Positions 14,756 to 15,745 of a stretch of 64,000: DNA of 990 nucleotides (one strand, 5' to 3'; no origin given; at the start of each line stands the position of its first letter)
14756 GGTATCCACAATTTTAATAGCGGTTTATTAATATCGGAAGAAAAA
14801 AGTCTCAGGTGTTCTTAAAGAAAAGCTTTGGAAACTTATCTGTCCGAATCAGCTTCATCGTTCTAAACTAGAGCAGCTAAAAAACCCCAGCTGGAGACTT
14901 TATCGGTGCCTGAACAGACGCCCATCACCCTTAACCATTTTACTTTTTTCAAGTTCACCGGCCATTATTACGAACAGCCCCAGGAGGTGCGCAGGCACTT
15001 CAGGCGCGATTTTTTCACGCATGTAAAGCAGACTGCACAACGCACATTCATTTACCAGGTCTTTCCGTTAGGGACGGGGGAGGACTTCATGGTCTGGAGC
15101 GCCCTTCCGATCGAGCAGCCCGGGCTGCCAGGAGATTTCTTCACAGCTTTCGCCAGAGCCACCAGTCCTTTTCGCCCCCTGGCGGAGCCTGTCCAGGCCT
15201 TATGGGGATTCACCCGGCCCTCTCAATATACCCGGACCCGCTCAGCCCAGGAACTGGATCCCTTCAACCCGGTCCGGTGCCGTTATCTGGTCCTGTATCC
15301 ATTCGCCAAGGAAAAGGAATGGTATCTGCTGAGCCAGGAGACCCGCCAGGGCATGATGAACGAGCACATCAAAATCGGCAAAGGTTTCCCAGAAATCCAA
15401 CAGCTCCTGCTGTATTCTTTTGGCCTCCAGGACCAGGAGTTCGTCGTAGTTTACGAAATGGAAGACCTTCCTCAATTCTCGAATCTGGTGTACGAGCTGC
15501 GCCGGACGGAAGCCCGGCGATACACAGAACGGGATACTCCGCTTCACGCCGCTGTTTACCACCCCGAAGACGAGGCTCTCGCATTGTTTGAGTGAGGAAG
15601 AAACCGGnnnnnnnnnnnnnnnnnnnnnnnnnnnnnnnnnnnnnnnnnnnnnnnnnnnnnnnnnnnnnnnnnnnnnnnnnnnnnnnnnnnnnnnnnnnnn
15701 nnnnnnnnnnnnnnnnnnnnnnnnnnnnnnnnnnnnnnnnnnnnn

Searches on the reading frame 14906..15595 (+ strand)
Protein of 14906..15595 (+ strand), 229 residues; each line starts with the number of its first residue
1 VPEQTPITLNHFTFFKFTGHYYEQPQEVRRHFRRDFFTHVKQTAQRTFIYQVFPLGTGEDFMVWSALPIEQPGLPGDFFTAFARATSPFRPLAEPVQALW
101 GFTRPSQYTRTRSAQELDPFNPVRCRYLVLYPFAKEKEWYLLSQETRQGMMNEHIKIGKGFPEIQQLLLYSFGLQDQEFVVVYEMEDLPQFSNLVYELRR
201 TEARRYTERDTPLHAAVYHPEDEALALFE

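Call 43: search_protein_families(library=pfam, proteins=[window:14906-15595:+])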
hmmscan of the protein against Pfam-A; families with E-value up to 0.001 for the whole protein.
window:14906-15595:+ (229 aa): 1 family
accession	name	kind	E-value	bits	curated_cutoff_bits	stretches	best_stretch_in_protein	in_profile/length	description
PF06778.18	Chlor_dismutase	-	1.5e-39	136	25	1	40-214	12-184/189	Chlorite dismutase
